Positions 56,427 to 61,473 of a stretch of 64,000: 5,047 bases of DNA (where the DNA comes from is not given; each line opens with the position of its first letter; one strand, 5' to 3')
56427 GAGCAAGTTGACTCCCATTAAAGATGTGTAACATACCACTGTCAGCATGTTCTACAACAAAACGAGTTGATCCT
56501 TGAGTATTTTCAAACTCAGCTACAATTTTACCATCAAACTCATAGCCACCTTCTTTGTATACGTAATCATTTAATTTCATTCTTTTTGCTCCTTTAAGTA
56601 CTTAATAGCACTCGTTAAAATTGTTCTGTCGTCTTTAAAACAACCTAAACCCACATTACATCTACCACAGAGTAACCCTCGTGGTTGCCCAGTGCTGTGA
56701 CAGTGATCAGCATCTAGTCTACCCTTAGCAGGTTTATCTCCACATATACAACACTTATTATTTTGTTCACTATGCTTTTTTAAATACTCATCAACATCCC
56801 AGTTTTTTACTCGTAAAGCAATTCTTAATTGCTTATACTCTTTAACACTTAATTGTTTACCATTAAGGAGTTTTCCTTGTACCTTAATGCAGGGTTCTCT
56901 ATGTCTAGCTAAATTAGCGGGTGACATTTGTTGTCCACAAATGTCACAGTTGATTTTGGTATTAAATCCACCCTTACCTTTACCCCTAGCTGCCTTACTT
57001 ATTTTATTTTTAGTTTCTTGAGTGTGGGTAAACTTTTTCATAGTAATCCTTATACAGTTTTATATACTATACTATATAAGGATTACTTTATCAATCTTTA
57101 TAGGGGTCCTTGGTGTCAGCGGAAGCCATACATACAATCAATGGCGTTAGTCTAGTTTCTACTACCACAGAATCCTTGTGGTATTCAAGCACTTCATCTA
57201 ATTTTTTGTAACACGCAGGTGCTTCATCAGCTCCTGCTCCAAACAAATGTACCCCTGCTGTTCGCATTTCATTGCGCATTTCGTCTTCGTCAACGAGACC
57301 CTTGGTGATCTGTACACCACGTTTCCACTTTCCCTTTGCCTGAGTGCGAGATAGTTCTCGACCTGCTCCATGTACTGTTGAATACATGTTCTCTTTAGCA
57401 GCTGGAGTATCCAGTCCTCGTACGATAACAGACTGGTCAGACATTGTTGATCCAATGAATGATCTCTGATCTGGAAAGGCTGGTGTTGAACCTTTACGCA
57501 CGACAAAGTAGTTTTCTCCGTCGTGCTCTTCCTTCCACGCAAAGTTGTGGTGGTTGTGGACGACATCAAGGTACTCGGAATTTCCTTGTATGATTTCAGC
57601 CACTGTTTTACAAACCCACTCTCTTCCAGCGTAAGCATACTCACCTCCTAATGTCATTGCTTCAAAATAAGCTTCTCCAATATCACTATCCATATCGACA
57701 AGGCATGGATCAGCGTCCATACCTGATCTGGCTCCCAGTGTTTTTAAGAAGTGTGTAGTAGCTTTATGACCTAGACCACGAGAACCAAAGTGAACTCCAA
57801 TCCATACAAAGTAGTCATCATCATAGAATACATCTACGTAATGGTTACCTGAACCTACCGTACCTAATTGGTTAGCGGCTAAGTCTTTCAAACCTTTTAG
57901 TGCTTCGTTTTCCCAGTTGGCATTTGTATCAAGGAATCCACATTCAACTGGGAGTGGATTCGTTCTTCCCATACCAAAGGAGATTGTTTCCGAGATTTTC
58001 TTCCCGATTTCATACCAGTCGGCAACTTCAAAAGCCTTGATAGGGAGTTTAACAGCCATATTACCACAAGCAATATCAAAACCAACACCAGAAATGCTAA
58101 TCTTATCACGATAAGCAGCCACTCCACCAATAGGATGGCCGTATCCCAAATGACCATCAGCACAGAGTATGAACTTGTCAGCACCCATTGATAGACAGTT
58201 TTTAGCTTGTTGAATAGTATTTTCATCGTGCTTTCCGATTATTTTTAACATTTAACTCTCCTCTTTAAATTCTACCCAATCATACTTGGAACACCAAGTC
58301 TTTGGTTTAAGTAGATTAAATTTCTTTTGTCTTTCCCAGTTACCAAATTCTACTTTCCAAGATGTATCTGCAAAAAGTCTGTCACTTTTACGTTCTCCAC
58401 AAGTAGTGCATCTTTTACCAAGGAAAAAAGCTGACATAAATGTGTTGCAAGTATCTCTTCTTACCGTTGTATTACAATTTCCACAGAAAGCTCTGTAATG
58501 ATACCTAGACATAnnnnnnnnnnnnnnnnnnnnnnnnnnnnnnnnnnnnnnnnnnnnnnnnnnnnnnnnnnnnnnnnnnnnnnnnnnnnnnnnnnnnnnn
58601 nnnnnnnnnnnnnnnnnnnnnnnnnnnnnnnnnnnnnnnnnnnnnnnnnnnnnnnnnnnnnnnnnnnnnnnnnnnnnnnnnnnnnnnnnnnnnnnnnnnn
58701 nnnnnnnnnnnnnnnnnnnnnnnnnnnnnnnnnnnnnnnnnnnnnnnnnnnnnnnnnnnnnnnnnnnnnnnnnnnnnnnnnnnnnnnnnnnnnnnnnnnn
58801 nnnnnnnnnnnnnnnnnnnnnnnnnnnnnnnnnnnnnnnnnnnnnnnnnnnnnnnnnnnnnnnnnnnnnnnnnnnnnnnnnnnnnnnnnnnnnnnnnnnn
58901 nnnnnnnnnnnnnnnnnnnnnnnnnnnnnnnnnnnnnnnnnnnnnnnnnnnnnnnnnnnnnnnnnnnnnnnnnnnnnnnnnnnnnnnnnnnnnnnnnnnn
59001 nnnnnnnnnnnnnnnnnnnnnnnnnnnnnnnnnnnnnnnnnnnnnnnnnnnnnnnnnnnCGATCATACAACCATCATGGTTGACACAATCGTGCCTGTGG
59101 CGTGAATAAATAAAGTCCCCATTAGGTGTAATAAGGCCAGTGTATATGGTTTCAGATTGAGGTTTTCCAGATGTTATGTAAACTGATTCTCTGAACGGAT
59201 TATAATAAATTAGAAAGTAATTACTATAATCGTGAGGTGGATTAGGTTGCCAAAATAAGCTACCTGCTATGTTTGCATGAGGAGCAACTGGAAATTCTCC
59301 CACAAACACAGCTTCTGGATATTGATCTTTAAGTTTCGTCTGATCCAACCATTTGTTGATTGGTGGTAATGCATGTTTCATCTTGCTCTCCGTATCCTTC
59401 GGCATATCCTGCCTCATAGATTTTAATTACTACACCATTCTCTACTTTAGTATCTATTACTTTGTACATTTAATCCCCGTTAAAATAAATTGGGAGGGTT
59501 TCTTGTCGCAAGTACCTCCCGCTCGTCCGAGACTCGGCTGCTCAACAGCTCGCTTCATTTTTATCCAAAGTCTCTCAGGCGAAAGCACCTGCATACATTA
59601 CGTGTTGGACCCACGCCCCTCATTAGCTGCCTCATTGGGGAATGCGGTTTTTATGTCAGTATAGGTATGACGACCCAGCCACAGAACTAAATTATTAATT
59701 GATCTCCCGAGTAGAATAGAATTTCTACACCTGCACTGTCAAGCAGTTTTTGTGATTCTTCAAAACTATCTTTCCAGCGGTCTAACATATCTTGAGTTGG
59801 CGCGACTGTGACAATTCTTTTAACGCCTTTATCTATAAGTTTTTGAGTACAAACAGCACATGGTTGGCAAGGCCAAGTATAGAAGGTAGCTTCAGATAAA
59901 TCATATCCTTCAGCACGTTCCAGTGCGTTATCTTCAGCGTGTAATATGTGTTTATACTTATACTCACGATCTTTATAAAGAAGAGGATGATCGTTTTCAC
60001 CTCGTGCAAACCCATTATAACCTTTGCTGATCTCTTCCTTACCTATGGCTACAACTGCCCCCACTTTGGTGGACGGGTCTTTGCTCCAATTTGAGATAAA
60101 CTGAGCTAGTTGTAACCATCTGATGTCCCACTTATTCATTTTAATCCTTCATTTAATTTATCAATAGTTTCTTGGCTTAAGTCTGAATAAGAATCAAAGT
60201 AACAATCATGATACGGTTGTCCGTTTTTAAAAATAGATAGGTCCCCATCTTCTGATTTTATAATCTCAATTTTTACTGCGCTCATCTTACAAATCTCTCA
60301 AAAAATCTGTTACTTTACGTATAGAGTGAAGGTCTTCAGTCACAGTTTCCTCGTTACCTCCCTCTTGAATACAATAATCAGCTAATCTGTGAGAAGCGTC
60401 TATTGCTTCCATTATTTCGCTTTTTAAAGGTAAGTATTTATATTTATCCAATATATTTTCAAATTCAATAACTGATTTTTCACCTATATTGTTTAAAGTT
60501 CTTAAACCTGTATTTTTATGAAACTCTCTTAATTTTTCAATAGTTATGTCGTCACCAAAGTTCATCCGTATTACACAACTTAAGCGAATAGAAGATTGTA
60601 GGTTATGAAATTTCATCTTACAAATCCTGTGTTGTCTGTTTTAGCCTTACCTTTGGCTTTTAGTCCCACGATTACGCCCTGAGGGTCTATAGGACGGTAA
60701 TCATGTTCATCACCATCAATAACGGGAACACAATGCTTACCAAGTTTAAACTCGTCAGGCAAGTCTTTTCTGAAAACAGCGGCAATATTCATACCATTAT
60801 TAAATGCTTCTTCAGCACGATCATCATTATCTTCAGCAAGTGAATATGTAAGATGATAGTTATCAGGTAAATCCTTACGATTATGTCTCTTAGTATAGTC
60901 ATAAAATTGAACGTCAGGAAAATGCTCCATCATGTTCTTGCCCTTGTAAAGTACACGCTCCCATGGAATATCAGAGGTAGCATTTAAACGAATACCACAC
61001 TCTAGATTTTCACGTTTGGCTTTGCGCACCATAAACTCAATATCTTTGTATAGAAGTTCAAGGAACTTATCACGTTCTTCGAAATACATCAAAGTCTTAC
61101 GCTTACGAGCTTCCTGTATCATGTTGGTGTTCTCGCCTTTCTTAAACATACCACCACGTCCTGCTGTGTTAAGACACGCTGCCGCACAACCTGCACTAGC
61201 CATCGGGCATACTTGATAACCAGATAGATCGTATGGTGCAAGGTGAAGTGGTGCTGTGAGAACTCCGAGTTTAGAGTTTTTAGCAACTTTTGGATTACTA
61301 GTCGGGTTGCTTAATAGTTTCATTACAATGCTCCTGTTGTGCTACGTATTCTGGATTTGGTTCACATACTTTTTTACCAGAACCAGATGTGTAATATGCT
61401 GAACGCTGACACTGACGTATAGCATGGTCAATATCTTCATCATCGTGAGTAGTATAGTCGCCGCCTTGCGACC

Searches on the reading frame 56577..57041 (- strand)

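Call 91: search_protein_families(library=phrogs, proteins=[window:56577-57041:-], max_evalue=0.00001)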
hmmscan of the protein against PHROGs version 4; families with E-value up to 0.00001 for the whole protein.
window:56577-57041:- (154 aa): 4 families
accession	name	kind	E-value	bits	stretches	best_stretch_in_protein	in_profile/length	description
phrog_2633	-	DNA, RNA and nucleotide metabolism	2.2e-22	80.8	1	28-153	12-140/142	endonuclease VII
phrog_2914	-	DNA, RNA and nucleotide metabolism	5.1e-21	76.3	1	29-152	17-155/190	endonuclease VII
phrog_307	-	DNA, RNA and nucleotide metabolism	3.2e-18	67.8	1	83-151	109-178/334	endonuclease VII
phrog_423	-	DNA, RNA and nucleotide metabolism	4e-10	40.9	1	83-137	11-69/159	endonuclease VII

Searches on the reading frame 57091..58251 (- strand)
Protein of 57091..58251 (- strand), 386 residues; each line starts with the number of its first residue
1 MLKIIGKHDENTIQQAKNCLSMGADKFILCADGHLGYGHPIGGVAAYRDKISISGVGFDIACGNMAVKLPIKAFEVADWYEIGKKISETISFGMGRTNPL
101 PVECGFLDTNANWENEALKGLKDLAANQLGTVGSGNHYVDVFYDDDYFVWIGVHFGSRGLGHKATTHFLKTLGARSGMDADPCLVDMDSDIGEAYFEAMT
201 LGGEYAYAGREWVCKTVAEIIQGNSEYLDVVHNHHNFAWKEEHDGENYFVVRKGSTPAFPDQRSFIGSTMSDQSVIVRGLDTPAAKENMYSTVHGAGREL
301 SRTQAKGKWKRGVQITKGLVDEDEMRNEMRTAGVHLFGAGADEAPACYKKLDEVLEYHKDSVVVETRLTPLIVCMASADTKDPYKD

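Call 92: search_protein_families(library=phrogs, proteins=[window:57091-58251:-], max_evalue=0.00001)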
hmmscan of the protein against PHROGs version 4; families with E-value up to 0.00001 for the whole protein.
window:57091-58251:- (386 aa): 2 families
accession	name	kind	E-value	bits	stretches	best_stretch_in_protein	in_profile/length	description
phrog_1075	-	DNA, RNA and nucleotide metabolism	8.4e-66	223.9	1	8-380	73-445/459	tRNA splicing ligase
phrog_32430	-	DNA, RNA and nucleotide metabolism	8.7e-15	55.6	1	235-372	10-134/139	tRNA splicing ligase RtcB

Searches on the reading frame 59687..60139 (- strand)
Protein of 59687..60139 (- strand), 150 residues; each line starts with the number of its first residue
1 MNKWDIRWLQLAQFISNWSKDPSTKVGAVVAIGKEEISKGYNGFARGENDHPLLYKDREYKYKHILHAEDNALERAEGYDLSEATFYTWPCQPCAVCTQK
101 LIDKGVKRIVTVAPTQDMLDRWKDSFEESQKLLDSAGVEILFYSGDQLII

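Call 92: search_protein_families(library=phrogs, proteins=[window:59687-60139:-], max_evalue=0.00001)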
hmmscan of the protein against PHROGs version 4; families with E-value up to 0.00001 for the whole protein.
window:59687-60139:- (150 aa): 4 families
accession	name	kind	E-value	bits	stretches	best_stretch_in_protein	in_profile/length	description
phrog_174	-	DNA, RNA and nucleotide metabolism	5.9e-38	132.5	1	1-147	113-251/384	dCMP deaminase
phrog_18355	-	DNA, RNA and nucleotide metabolism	2.7e-09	38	1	66-111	3-47/52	deoxycytidinylate deaminase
phrog_2369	-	DNA, RNA and nucleotide metabolism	9.6e-09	36.6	1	2-118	3-130/195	dCMP deaminase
phrog_20806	-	DNA, RNA and nucleotide metabolism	5.3e-06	27.7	0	66-125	17-74/97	deoxycytidinylate deaminase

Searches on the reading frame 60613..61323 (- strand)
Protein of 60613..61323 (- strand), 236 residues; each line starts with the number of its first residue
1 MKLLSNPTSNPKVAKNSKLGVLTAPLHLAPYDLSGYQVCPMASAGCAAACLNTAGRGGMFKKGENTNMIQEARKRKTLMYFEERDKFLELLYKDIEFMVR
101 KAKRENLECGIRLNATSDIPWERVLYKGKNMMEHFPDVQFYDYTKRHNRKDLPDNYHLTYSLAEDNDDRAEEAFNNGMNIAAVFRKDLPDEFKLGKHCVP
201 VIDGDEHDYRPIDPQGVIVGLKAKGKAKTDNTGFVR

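Call 92: search_protein_families(library=phrogs, proteins=[window:60613-61323:-], max_evalue=0.00001)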
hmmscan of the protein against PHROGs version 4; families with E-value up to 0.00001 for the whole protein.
window:60613-61323:- (236 aa): 2 families
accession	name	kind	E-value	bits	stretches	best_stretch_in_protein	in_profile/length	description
phrog_1617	-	unknown function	2.1e-67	228.1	1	2-236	40-270/273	-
phrog_1392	-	unknown function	1.7e-07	31.9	1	38-187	81-229/296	-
